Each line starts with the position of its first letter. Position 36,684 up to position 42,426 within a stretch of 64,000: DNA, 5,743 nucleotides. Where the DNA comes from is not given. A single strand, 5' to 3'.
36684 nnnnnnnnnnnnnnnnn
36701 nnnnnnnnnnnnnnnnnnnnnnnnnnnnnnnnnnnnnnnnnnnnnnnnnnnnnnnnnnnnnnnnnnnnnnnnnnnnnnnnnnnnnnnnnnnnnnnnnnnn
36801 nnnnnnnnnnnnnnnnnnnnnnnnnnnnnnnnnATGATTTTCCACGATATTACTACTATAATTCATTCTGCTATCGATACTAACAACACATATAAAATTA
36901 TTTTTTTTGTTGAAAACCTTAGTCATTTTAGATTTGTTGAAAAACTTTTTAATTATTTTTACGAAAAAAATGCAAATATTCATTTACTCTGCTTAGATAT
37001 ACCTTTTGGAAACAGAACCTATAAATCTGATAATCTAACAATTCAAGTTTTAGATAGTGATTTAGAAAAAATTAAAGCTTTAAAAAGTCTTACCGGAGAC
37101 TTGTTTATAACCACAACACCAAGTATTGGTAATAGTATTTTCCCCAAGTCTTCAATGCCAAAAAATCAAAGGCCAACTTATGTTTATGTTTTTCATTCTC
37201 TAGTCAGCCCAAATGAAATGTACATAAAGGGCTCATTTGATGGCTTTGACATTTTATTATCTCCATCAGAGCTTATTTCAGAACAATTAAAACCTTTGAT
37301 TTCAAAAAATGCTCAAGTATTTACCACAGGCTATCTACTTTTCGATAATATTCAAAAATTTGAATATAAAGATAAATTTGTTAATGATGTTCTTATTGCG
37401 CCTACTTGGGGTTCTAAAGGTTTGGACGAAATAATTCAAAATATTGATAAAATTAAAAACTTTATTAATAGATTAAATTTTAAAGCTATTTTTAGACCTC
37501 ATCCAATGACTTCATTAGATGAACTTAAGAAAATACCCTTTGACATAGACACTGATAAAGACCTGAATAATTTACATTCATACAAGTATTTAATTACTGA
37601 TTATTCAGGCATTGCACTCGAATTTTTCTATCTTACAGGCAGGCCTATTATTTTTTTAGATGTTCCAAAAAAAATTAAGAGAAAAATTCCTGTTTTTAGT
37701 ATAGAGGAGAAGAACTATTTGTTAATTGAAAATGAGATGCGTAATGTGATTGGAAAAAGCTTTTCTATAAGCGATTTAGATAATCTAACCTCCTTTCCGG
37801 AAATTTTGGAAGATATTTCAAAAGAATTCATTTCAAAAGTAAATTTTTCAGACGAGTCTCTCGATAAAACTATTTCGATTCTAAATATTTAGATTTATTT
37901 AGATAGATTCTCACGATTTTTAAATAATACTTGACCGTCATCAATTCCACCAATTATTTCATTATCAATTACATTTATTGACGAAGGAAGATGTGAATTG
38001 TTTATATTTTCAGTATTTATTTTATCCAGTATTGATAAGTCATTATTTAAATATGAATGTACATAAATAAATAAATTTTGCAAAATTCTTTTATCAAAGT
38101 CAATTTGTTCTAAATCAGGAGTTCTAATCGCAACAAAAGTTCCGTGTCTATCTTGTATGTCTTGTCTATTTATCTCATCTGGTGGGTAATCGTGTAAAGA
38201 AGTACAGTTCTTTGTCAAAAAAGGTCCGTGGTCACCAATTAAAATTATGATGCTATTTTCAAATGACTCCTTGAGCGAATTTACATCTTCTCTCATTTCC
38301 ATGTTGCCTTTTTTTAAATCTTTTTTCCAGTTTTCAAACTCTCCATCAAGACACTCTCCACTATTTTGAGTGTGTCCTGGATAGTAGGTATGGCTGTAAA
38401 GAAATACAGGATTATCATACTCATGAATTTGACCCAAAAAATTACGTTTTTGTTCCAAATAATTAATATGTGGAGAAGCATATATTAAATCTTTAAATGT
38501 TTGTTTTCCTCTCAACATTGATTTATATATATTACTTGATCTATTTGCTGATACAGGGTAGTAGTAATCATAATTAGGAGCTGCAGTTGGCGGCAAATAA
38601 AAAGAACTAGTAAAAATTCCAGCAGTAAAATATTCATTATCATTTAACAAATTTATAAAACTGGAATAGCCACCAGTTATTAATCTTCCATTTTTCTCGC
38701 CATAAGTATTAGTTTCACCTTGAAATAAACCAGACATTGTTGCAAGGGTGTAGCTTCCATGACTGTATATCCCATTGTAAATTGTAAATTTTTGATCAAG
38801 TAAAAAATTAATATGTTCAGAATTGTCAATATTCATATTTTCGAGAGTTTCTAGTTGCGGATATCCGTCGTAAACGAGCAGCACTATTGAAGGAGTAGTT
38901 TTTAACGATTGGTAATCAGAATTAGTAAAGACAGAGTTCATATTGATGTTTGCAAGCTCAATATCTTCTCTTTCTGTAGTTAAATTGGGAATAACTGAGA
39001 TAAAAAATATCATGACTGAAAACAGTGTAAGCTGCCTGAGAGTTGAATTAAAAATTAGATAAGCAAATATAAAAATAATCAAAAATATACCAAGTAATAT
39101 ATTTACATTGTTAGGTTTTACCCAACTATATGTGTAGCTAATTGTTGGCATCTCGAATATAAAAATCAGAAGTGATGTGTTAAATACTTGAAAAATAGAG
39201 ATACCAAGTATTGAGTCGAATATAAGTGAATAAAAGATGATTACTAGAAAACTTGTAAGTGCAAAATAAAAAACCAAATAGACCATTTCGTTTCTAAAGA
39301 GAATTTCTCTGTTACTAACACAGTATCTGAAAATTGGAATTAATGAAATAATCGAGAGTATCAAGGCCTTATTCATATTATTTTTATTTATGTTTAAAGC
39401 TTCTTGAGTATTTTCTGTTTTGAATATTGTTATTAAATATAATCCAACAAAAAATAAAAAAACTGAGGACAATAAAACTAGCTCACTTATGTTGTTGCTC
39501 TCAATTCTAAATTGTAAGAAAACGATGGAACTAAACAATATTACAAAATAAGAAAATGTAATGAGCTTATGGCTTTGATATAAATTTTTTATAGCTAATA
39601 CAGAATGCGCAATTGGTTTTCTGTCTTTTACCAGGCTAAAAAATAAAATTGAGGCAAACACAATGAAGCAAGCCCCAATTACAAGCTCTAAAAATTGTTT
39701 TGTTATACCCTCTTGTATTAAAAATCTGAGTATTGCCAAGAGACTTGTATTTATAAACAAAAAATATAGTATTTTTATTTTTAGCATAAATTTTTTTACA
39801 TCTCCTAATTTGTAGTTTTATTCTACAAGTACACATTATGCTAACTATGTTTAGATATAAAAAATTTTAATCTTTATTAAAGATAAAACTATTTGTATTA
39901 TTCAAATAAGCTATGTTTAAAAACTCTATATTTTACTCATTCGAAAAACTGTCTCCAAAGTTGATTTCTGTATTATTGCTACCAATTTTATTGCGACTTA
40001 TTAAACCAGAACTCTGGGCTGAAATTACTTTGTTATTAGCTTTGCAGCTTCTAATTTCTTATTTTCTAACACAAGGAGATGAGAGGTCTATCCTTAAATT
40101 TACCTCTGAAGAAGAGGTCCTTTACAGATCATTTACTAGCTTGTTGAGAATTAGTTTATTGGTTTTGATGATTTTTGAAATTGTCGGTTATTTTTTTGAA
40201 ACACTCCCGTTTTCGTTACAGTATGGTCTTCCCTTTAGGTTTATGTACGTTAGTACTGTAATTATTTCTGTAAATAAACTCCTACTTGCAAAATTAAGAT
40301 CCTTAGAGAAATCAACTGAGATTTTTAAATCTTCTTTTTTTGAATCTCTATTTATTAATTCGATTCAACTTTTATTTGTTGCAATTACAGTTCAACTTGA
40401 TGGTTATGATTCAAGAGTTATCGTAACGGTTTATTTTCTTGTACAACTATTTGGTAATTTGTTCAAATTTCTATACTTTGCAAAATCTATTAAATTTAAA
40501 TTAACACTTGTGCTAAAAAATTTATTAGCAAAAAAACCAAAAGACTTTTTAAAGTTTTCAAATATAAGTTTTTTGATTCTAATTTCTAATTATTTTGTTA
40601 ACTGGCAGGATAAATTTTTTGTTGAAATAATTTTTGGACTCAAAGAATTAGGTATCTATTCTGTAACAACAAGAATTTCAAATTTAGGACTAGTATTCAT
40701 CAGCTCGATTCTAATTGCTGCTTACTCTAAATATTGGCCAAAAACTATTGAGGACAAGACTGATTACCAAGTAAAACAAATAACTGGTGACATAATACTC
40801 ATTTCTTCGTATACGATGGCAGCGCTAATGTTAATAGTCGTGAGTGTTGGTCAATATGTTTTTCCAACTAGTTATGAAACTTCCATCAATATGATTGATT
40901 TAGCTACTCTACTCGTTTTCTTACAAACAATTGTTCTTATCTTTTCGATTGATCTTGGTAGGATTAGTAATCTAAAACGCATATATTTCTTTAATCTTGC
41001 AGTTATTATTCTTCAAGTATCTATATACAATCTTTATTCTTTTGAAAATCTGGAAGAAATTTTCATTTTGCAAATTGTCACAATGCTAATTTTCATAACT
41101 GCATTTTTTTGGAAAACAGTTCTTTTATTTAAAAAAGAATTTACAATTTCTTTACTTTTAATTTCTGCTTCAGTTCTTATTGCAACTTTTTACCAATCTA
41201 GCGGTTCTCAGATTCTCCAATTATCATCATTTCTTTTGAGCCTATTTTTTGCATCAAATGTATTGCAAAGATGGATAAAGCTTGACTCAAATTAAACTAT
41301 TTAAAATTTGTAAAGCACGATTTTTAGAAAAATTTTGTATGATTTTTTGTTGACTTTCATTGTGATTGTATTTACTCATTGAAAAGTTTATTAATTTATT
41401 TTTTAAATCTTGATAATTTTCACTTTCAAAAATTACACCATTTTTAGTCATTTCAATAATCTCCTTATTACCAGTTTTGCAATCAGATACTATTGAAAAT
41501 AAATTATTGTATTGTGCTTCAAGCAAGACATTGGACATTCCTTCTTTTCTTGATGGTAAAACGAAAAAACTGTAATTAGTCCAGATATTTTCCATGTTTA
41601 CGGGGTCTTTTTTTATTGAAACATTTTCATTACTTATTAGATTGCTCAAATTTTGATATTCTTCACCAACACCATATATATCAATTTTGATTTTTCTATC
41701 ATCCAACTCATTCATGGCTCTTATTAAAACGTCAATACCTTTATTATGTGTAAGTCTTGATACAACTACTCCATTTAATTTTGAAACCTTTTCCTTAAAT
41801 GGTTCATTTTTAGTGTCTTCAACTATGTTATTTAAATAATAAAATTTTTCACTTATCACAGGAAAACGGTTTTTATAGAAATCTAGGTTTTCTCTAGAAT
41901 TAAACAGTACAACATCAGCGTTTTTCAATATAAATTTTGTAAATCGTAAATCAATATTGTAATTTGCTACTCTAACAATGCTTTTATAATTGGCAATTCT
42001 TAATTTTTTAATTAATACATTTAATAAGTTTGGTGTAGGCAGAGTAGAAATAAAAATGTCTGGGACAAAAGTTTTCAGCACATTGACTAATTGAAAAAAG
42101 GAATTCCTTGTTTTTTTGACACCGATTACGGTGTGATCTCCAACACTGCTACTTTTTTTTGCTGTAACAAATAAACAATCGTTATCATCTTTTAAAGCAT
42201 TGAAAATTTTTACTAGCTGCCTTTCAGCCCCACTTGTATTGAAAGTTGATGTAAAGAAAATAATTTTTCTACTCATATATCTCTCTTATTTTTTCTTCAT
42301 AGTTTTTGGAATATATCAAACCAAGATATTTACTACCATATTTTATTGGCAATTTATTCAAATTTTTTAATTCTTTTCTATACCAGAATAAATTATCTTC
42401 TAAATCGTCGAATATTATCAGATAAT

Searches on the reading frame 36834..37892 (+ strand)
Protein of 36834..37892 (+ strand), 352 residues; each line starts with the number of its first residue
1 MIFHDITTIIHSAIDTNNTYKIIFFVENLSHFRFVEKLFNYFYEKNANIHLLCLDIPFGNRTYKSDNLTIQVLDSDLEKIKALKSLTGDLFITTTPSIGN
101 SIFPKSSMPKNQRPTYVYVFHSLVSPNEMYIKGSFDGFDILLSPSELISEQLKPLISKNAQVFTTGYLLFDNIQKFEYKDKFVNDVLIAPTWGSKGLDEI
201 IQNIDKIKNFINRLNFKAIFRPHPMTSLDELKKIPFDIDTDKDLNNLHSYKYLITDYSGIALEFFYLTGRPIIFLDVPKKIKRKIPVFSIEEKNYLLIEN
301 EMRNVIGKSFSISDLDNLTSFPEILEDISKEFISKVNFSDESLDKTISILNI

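Call 8: search_protein_families(library=pfam, proteins=[window:36834-37892:+])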
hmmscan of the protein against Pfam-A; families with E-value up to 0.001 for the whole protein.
window:36834-37892:+ (352 aa): 1 family
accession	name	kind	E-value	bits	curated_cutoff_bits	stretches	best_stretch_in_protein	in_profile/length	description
PF04464.20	Glyphos_transf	-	6.5e-07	29.1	22.1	1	139-274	136-291/367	CDP-Glycerol:Poly(glycerophosphate) glycerophosphotransferase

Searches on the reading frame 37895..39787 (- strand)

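Call 8: search_protein_families(library=pfam, proteins=[window:37895-39787:-])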
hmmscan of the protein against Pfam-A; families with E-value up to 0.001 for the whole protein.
window:37895-39787:- (630 aa): 0 families

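Call 53: search_protein_families(library=pfam, proteins=[window:37895-39787:-], max_evalue=1)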
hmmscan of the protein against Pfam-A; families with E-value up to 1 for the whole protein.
window:37895-39787:- (630 aa): 1 family
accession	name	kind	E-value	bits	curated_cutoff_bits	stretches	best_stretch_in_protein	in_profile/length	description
PF00884.28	Sulfatase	-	0.024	14.4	25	1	326-543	26-264/301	Sulfatase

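Call 88: search_protein_families(library=ncbifam, proteins=[window:37895-39787:-], max_evalue=0.001)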
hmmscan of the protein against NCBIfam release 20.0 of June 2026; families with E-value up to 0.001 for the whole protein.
window:37895-39787:- (630 aa): 0 families

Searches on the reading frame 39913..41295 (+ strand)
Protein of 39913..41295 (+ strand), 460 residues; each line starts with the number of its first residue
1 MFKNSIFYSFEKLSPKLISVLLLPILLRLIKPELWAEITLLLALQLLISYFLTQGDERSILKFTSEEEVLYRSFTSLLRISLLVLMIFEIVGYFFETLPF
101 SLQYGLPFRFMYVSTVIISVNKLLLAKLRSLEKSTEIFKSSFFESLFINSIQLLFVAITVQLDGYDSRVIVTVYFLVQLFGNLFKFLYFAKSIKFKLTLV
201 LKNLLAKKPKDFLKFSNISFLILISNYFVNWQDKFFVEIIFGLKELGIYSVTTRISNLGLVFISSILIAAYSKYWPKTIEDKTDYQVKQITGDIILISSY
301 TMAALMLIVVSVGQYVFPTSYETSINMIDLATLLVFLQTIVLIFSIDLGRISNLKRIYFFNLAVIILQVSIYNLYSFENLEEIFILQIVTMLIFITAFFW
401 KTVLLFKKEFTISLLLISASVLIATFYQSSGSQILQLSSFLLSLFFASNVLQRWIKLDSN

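Call 8: search_protein_families(library=pfam, proteins=[window:39913-41295:+])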
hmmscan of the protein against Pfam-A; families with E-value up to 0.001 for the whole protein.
window:39913-41295:+ (460 aa): 1 family
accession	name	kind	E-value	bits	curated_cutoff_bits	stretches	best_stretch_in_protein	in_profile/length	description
PF01943.22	Polysacc_synt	-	4.5e-07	30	28.2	1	3-270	3-266/274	Polysaccharide biosynthesis protein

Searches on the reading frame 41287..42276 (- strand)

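Call 8: search_protein_families(library=pfam, proteins=[window:41287-42276:-])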
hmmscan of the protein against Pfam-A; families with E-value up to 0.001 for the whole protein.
window:41287-42276:- (329 aa): 2 families
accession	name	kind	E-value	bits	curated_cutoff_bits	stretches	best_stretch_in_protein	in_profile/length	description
PF00534.26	Glycos_transf_1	-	1.7e-22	80.2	26.4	1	170-315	19-168/172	Glycosyl transferases group 1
PF13692.12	Glyco_trans_1_4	-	1.3e-20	74.5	27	1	170-297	5-138/142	Glycosyl transferases group 1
